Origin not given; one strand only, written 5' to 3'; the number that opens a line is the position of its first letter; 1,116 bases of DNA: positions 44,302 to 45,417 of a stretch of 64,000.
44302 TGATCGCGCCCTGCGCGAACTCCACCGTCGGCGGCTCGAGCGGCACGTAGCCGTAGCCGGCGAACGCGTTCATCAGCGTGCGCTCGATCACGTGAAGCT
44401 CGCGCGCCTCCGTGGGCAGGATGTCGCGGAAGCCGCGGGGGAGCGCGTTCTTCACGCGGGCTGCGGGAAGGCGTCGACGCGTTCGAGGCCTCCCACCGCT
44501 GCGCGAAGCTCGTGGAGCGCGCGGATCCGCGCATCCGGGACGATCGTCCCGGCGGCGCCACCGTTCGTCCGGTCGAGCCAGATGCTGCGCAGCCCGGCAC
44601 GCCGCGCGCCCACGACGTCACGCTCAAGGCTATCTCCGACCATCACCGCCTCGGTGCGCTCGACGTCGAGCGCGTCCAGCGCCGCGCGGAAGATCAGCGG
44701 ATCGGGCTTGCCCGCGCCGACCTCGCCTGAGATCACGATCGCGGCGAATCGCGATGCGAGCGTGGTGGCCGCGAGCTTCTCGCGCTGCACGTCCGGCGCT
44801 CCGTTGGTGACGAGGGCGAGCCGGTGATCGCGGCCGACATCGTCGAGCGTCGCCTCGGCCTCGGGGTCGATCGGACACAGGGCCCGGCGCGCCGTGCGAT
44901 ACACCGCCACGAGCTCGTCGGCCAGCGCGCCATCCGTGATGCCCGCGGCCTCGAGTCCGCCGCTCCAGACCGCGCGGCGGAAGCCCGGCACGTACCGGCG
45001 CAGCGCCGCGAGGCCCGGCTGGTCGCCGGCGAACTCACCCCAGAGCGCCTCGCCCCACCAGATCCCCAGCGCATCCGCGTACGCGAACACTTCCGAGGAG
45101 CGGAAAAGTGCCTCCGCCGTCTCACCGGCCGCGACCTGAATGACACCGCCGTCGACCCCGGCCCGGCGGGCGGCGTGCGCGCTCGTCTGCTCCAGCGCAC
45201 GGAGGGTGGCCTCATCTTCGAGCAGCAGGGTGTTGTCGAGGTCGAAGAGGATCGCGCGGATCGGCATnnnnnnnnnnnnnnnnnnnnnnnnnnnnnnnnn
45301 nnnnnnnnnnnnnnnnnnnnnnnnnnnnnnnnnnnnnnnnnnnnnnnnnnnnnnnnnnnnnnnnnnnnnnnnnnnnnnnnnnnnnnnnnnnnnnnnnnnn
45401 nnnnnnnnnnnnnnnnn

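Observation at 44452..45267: HAD-IA hydrolase translationally coupled to hisZ at the head of the his operon: candidate histidinol-phosphate phosphatase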

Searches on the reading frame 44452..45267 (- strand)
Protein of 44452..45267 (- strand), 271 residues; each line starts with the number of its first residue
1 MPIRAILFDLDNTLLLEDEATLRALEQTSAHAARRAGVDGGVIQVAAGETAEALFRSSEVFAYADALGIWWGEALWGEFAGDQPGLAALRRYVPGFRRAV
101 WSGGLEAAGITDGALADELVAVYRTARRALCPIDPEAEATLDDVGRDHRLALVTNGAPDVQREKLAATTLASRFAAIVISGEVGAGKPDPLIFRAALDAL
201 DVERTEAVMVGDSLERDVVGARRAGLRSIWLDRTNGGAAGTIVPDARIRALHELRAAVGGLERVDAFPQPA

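Call 6: search_protein_families(library=pfam, proteins=[window:44452-45267:-])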
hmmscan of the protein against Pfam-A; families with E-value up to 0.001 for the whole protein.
window:44452-45267:- (271 aa): 5 families
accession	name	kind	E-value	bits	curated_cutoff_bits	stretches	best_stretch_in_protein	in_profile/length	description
PF00702.32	Hydrolase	-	1.6e-21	78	26.4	1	3-225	1-191/191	haloacid dehalogenase-like hydrolase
PF13419.12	HAD_2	-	5.8e-20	72.6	23.8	1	135-230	82-177/178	Haloacid dehalogenase-like hydrolase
PF13242.12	Hydrolase_like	-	6.1e-14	52.1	22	1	185-231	2-48/75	HAD-hyrolase-like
PF12710.13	HAD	-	3.9e-05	24.6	27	0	6-213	1-181/189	haloacid dehalogenase-like hydrolase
PF09419.16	PGP_phosphatase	-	0.00092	19.3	20.4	0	205-232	137-164/168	Mitochondrial PGP phosphatase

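Call 7: search_protein_families(library=ncbifam, proteins=[window:44452-45267:-])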
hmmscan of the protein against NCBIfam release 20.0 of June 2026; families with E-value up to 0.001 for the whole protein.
window:44452-45267:- (271 aa): 37 families (the best 25 are shown)
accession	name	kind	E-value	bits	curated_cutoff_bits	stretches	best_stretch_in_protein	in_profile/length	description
TIGR02253.1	CTE7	subfamily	1.9e-35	122.6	169.75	1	126-254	88-220/221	TIGR02253 family HAD-type hydrolase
TIGR02254.1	YjjG_YfnB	equivalog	5.2e-29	101.3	159.9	1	118-255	83-220/223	YjjG family noncanonical pyrimidine nucleotidase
NF006976.0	PRK09449.1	equivalog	1.1e-24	87.2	183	1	123-257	86-221/225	pyrimidine 5'-nucleotidase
NF053830.1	RUBPPhHalo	equivalog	8.9e-21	74.6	330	1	133-255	104-231/234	ribulose-1,5-bisphosphate 5-phosphatase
TIGR02252.1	DREG-2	subfamily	1.7e-17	63.9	155.2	1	115-230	90-203/203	HAD hydrolase, REG-2-like, family IA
NF052576.1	PymNtasePynAStpc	equivalog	7e-16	58.5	350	1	146-255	114-224/229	pyrimidine 5'-nucleotidase PynA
TIGR01449.2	PGP_bact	equivalog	6.8e-15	55.2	180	1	114-233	67-186/213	phosphoglycolate phosphatase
TIGR01428.1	HAD_type_II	equivalog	1.3e-14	54.7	125.4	1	135-235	94-194/197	haloacid dehalogenase type II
TIGR01549.1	HAD-SF-IA-v1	subfamily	1.5e-14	54.7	23.3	1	147-225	76-149/149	HAD-IA family hydrolase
NF009804.0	PRK13288.1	equivalog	4.3e-14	52.5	218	1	146-228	97-178/215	pyrophosphatase PpaX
NF009695.0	PRK13222.1-2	equivalog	1.7e-12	47.3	225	1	122-231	84-193/226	phosphoglycolate phosphatase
NF008018.0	PRK10748.1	equivalog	4.1e-12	45.8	225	1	99-237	83-213/238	5-amino-6-(5-phospho-D-ribitylamino)uracil phosphatase YigB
TIGR01668.1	YqeG_hyp_ppase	hypoth_equivalog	1.3e-11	44.4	89.1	1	147-232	58-136/170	YqeG family HAD IIIA-type phosphatase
TIGR01509.1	HAD-SF-IA-v3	subfamily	2.1e-11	44.2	29.4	1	127-231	60-154/154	HAD-IA family hydrolase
TIGR01460.1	HAD-SF-IIA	subfamily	1.3e-10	41.5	100.15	1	182-231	192-243/246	HAD-IIA family hydrolase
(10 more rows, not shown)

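Call 13: find_homologous_proteins(query=window:44452-45267:-, max_evalue=0.00001)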
Query window:44452-45267:- (271 aa): 759 proteins with E <= 0.00001 among 8000 candidates; the best 120 are listed.
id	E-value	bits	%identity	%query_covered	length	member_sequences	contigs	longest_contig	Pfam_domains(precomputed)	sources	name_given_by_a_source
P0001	1.2e-167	574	100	100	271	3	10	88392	PF13419.13,PF00702.33,PF13242.13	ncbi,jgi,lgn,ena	ncbi:MAG TPA: HAD family hydrolase [Candidatus Limnocylindria bacterium]|jgi:putative hydrolase of t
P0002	2.6e-123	429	75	100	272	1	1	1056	PF13419.13,PF00702.33,PF13242.13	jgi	jgi:putative hydrolase of the HAD superfamily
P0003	1.4e-122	426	76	100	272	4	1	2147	PF13419.13,PF00702.33,PF13242.13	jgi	jgi:putative hydrolase of the HAD superfamily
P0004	2.2e-115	403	72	100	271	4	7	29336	PF13419.13,PF00702.33,PF13242.13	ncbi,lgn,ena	ncbi:MAG TPA: HAD family hydrolase [Candidatus Limnocylindria bacterium]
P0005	3.7e-112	392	73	100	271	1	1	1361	PF13419.13,PF00702.33,PF13242.13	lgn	-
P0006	1.3e-110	387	70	100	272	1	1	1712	PF13419.13,PF00702.33,PF13242.13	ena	-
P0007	1.5e-110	387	70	100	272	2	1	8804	PF13419.13,PF00702.33,PF13242.13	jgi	jgi:putative hydrolase of the HAD superfamily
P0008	6.9e-110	385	70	100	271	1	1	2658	PF13419.13,PF00702.33,PF13242.13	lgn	-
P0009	7.0e-110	385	71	100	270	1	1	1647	PF13419.13,PF00702.33,PF13242.13,PF12710.14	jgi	jgi:putative hydrolase of the HAD superfamily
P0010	2.9e-109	383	70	100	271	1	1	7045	PF13419.13,PF00702.33,PF13242.13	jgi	jgi:putative hydrolase of the HAD superfamily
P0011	4.7e-109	382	69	100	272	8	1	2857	PF13419.13,PF00702.33,PF13242.13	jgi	jgi:putative hydrolase of the HAD superfamily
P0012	1.2e-108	381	69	100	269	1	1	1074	PF13419.13,PF00702.33,PF13242.13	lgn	-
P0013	4.7e-108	379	69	100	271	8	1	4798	PF13419.13,PF00702.33,PF13242.13,PF12710.14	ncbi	-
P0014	1.4e-107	377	69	100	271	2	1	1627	PF13419.13,PF00702.33,PF13242.13,PF12710.14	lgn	-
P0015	6.2e-107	375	71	99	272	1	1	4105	PF13419.13,PF00702.33,PF13242.13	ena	-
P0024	4.3e-105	369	69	98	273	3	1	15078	PF13419.13,PF00702.33,PF13242.13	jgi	jgi:phosphoserine phosphatase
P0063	5.4e-86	306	58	96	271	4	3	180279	PF13419.13,PF00702.33,PF13242.13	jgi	jgi:putative hydrolase of the HAD superfamily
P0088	3.7e-84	300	57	99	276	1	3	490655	PF13419.13,PF00702.33,PF13242.13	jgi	-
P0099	1.8e-83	298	59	99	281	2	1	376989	PF13419.13,PF00702.33,PF13242.13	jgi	jgi:putative hydrolase of the HAD superfamily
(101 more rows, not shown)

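Call 17: find_encoding_contigs(protein=P0088, flank=10000, max_places=2)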
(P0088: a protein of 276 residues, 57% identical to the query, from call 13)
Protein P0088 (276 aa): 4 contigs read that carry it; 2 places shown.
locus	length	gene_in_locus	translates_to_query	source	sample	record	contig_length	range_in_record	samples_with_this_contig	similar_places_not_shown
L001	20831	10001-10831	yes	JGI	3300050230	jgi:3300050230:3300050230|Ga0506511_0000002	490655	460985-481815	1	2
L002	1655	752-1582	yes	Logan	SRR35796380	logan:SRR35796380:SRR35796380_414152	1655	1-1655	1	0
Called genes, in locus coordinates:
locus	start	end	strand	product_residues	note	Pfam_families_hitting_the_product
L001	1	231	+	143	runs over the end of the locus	PF00186:DHFR_1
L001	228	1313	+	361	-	PF00850:Hist_deacetyl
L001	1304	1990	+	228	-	PF04893:Yip1 (weak)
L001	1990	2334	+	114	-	PF06170:DUF983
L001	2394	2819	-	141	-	PF02325:CCB3_YggT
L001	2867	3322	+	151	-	PF13279:4HBT_2, PF03061:4HBT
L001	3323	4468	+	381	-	PF02771:Acyl-CoA_dh_N, PF02770:Acyl-CoA_dh_M, PF00441:Acyl-CoA_dh_1, PF08028:Acyl-CoA_dh_2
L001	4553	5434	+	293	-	-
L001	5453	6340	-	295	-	PF00126:HTH_1, PF03466:LysR_substrate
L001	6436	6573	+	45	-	-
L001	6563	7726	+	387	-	PF13714:PEP_mutase, PF00463:ICL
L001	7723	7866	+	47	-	-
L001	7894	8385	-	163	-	-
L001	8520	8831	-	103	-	PF11084:DUF2621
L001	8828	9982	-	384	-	PF02771:Acyl-CoA_dh_N, PF02770:Acyl-CoA_dh_M, PF00441:Acyl-CoA_dh_1, PF08028:Acyl-CoA_dh_2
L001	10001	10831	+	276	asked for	PF00702:Hydrolase, PF13419:HAD_2, PF13242:Hydrolase_like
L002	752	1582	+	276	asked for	PF00702:Hydrolase, PF13419:HAD_2, PF13242:Hydrolase_like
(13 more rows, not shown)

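Call 18: find_encoding_contigs(protein=P0099, flank=10000, max_places=2)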
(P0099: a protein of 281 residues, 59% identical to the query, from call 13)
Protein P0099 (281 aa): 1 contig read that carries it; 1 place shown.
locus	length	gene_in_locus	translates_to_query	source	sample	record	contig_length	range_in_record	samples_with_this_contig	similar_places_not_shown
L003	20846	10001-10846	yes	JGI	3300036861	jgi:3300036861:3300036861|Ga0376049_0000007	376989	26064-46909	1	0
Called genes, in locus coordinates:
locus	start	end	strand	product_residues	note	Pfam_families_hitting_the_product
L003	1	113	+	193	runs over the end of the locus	PF01330:RuvA_N, PF14520:HHH_5, PF07499:RuvA_C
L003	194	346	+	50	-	PF04964:Flp_Fap, PF16982:Flp1_like (weak)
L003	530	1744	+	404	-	PF08529:NusA_N, PF00575:S1 (faint), PF13184:KH_NusA_1st, PF26594:KH_NusA_2nd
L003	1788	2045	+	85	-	PF04296:YlxR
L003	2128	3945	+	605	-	PF04760:IF2_N, PF00009:GTP_EFTU, PF00071:Ras (weak), PF01926:MMR_HSR1, PF22042:EF-G_D2, PF11987:IF-2, PF03144:GTP_EFTU_D2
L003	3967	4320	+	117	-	PF02033:RBFA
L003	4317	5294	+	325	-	PF01368:DHH, PF02272:DHHA1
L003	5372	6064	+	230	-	PF01509:TruB_N, PF16198:TruB_C_2 (weak)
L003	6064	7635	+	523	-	PF09594:GT87 (weak)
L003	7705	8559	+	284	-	PF06574:FAD_syn, PF01687:Flavokinase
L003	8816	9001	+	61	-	-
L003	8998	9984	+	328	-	PF08450:SGL (faint), PF24684:Vgb_lyase (faint), PF25021:TEN_NHL (faint), PF01436:NHL (weak), PF06739:SBBP (faint), PF17170:DUF5128, PF01436:NHL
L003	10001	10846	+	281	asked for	PF00702:Hydrolase, PF13419:HAD_2, PF13242:Hydrolase_like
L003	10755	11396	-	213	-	PF01502:PRA-CH, PF01503:PRA-PH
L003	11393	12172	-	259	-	PF00977:His_biosynth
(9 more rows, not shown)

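Call 19: find_encoding_contigs(protein=P0063, flank=10000, max_places=2)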
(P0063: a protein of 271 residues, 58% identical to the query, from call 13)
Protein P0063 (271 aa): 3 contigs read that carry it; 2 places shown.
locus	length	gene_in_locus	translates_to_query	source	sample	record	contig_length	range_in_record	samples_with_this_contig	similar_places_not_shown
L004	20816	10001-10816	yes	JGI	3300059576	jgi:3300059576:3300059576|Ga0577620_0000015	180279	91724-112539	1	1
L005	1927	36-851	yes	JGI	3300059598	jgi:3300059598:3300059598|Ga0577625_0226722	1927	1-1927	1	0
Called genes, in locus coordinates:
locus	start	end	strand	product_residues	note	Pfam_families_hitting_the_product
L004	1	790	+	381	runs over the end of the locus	PF02771:Acyl-CoA_dh_N, PF02770:Acyl-CoA_dh_M, PF00441:Acyl-CoA_dh_1, PF08028:Acyl-CoA_dh_2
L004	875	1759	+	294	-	-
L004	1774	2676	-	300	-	PF00126:HTH_1, PF03466:LysR_substrate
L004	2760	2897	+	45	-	-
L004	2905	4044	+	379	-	PF13714:PEP_mutase, PF00463:ICL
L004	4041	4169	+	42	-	-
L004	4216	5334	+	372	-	PF06224:AlkZ-like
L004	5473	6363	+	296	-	-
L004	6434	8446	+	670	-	PF00756:Esterase, PF10503:Esterase_PHB, PF20434:BD-FAE (faint), PF02230:Abhydrolase_2 (weak), PF17957:Big_7 (faint), PF00326:Peptidase_S9 (weak)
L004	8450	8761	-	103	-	PF11084:DUF2621 (weak)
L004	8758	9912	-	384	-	PF02771:Acyl-CoA_dh_N, PF02770:Acyl-CoA_dh_M, PF00441:Acyl-CoA_dh_1, PF08028:Acyl-CoA_dh_2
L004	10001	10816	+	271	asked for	PF00702:Hydrolase, PF13419:HAD_2, PF13242:Hydrolase_like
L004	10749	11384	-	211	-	PF01502:PRA-CH, PF01503:PRA-PH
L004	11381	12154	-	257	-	PF00977:His_biosynth, PF01207:Dus (faint), PF02581:TMP-TENI (faint)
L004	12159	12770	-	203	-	PF00117:GATase, PF07685:GATase_3 (weak)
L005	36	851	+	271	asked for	PF00702:Hydrolase, PF13419:HAD_2, PF13242:Hydrolase_like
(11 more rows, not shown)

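Call 22: find_related_loci(query=A1, collection=genome_contigs, flank=8000)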
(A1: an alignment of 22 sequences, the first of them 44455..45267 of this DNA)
Query A1 (271 aa) in genome_contigs; peptide patterns used: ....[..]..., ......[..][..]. (x = any residue, [..] = any of these).
51 stretches matched a pattern; 36 encode a relative of the query (tblastn E <= 1e-3); 35 distinct loci.
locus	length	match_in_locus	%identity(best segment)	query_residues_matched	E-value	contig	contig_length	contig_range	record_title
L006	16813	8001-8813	76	1-270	1e-126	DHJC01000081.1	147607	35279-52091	MAG TPA_asm: Chloroflexi bacterium UBA4730 UBA4730_contig_34, whole genome shotgun sequence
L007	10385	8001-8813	72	1-271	7e-121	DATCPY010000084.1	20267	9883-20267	MAG TPA_asm: Candidatus Limnocylindria bacterium isolate SMAG_U7239 k141_34867, whole genome shotgun sequence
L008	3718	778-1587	68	1-270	3e-115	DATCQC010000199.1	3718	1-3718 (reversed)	MAG TPA_asm: Candidatus Limnocylindria bacterium isolate SMAG_U7243 k141_5339, whole genome shotgun sequence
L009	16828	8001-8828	58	3-271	1e-89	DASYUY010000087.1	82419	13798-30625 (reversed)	MAG TPA_asm: Candidatus Limnocylindria bacterium isolate SMAG_U4607 k141_2962567, whole genome shotgun sequence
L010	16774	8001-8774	59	5-261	6e-89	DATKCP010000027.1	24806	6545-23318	MAG TPA_asm: Candidatus Limnocylindria bacterium isolate SMAG_U14449 k141_3675699, whole genome shotgun sequence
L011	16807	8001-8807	57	3-269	2e-88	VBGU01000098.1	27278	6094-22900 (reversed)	MAG: Chloroflexi bacterium isolate CF_86 14_1009_16_30cm_scaffold_5088, whole genome shotgun sequence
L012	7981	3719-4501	58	3-261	2e-87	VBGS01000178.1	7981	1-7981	MAG: Chloroflexi bacterium isolate CF_84 14_0927_12_20cm_scaffold_15402, whole genome shotgun sequence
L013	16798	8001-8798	62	3-271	1e-86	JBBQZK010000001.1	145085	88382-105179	MAG: Candidatus Limnocylindria bacterium isolate Co_metawrap_2216 Cmw_2216_k141_24273880_length_145085_cov_15.5708, whol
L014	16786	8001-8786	58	1-261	1e-85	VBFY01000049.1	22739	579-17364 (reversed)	MAG: Chloroflexi bacterium isolate CF_64 14_1009_16_40cm_scaffold_11216, whole genome shotgun sequence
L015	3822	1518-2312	57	4-269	3e-85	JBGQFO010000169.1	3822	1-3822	MAG: Candidatus Limnocylindria bacterium isolate OBJ2_061818_090_51 k141_1579116_length_3822_cov_14.0000, whole genome s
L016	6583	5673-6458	58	1-261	1e-84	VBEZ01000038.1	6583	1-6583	MAG: Chloroflexi bacterium isolate CF_39 14_1009_02_40cm_scaffold_9877, whole genome shotgun sequence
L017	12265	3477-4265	59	1-261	4e-84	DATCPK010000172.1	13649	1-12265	MAG TPA_asm: Candidatus Limnocylindria bacterium isolate SMAG_U7225 k141_65260, whole genome shotgun sequence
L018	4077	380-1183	56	3-269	4e-84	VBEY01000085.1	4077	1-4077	MAG: Chloroflexi bacterium isolate CF_38 14_1009_12_30cm_scaffold_20411, whole genome shotgun sequence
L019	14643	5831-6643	56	1-269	4e-82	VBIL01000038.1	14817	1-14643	MAG: Chloroflexi bacterium isolate CF_129 14_1009_12_30cm_scaffold_1703, whole genome shotgun sequence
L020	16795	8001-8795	59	3-270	9e-82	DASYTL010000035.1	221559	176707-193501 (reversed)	MAG TPA_asm: Candidatus Limnocylindria bacterium isolate SMAG_U4566 k141_2856176, whole genome shotgun sequence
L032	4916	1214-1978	53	3-258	1e-70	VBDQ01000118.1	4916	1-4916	MAG: Chloroflexi bacterium isolate CF_4 14_0903_16_30cm_scaffold_15264, whole genome shotgun sequence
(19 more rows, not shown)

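Call 30: search_solved_structures(query=window:44455-45267:-, max_evalue=0.001, show_alignments=2)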
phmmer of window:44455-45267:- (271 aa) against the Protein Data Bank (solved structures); distinct sequences matched with E-value up to 0.001: 55.
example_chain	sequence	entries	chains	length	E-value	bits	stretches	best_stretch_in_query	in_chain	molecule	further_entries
4ygq_A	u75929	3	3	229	3.5e-24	89.1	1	143-266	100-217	Hydrolase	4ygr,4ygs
2gfh_A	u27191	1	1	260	3.1e-21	79.4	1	97-254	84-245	haloacid dehalogenase-like hydrolase domain containing 4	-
4knw_A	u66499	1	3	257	1.3e-20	77.3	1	97-256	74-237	N-acylneuraminate-9-phosphatase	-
2w4m_A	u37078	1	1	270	1.6e-20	77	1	97-256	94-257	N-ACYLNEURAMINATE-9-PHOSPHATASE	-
4knv_A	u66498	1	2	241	2.3e-20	76.5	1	97-256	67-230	N-acylneuraminate-9-phosphatase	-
3vay_A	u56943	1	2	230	9.8e-19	71.2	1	89-255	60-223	HAD-superfamily hydrolase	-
2hoq_A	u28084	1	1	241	1.2e-14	57.8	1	147-231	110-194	Putative HAD-hydrolase PH1655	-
3qnm_A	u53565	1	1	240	4.7e-14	55.9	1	104-254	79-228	Haloacid dehalogenase-like hydrolase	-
3ib6_A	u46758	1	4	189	1e-10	44.9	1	186-233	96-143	Uncharacterized protein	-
6q7p_A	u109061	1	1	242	7.9e-09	38.7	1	134-235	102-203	OE1.2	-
1x42_A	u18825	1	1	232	2.3e-08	37.2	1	134-234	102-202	hypothetical protein PH0459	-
6q7q_A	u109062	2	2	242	2.5e-08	37.1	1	134-235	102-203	OE1.3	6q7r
3ed5_A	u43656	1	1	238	3.2e-08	36.7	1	141-255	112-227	YfnB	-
3i76_A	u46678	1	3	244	3.5e-08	36.6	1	141-255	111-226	Putative HAD-hydrolase yfnB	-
6z1k_A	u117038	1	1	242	6.2e-08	35.8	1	133-235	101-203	BH32.6 protein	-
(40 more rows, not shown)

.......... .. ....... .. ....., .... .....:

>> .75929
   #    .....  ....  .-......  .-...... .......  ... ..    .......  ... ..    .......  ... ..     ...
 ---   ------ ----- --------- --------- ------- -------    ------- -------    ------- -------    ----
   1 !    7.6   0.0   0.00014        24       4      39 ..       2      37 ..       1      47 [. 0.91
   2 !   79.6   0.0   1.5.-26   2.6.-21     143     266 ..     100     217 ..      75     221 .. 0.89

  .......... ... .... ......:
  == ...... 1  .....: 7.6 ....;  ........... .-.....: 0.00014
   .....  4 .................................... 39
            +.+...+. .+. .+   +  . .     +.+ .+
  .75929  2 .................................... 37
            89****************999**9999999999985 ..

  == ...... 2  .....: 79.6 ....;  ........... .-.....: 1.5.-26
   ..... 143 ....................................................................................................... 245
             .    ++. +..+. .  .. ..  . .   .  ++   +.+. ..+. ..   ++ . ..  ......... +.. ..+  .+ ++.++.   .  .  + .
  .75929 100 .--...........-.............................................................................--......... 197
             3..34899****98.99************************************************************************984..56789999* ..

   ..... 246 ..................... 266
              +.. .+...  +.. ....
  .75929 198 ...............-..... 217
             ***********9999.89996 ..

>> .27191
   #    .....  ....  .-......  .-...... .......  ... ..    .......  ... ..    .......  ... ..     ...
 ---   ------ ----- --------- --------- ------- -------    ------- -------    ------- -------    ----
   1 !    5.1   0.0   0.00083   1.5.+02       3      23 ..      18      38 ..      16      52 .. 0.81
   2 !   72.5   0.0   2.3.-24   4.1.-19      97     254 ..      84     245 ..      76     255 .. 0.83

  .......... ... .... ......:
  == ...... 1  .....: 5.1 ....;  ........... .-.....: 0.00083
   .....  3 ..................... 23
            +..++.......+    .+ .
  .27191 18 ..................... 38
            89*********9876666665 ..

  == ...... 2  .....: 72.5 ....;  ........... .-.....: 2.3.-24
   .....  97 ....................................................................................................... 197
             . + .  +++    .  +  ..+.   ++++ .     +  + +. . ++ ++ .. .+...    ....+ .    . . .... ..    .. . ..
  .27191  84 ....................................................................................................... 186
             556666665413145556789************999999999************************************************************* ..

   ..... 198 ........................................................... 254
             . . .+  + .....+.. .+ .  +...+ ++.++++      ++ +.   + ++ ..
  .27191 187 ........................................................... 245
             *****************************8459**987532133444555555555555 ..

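Call 46: search_protein_representatives(protein=window:44455-45267:-)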
Query: 271 residues. Proteins with E-value up to 0.001 (for the whole library): 25041; up to 1e-10: 4628; up to 1e-30: 241. The best 150 are listed.
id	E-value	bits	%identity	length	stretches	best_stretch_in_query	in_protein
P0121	1.1e-76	274.3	56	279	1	2-268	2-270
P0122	2.8e-76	273.0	59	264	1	1-260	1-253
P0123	1.2e-72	261.1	53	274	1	4-268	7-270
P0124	1.4e-68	247.7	55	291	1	4-269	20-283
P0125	6.6e-56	206.2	45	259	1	1-260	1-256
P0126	4.4e-53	197.0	43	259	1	1-259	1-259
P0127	6.1e-53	196.5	41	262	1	1-258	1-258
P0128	9.7e-53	195.8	47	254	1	1-258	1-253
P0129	3.0e-52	194.2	47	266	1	1-252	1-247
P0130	4.1e-52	193.8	41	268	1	3-259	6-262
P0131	6.5e-52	193.1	41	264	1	5-259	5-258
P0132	1.7e-51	191.7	42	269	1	2-260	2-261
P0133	1.8e-51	191.7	44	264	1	1-263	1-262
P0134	2.4e-51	191.3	43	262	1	1-261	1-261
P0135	1.5e-50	188.7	44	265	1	1-235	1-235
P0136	1.8e-50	188.4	42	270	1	1-256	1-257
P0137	2.5e-50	187.9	44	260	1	4-255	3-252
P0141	3.1e-49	184.3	44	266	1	1-265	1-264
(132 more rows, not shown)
